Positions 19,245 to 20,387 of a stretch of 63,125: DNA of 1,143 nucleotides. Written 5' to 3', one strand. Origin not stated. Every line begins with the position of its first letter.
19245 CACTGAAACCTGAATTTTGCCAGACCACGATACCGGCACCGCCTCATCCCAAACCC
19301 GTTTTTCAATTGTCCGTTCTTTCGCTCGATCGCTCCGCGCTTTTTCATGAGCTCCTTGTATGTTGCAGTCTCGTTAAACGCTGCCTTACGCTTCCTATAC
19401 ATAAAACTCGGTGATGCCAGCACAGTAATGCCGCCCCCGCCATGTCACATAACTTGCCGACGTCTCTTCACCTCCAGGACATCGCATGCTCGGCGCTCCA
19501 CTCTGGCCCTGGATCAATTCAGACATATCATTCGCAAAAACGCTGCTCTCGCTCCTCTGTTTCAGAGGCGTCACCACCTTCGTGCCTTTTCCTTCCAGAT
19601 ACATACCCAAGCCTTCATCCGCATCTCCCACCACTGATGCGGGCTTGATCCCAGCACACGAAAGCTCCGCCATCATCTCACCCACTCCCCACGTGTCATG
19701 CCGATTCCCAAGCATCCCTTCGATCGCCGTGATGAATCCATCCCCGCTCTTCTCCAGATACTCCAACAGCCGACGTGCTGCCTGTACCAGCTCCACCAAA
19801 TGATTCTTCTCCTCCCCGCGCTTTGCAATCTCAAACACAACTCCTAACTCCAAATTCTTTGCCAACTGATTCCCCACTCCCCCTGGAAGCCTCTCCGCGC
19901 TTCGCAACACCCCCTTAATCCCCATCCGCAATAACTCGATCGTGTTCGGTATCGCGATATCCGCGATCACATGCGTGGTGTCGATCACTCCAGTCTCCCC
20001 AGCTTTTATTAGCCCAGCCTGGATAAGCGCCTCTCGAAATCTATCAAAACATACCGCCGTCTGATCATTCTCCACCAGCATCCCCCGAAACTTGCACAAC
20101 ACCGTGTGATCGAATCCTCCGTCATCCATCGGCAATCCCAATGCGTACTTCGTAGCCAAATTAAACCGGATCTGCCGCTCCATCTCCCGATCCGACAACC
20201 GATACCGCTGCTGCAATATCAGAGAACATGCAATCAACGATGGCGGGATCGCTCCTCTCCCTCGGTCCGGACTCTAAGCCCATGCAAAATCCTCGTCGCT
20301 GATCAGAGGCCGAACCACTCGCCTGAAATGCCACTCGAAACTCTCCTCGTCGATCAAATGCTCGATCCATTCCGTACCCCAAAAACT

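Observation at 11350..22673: Triplicated B12-binding radical SAM plus ultra-basic small-peptide modules with a HemN-like radical SAM: candidate new RiPP-type system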

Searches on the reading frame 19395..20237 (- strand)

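Call 3: search_protein_families(library=pfam, proteins=[window:19395-20237:-], max_evalue=0.01)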
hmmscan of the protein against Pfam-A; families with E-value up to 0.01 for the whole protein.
window:19395-20237:- (280 aa): 1 family
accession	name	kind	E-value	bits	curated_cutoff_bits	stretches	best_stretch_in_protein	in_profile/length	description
PF05598.16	DUF772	-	6.3e-13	49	23.1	1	5-64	13-71/74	Transposase domain (DUF772)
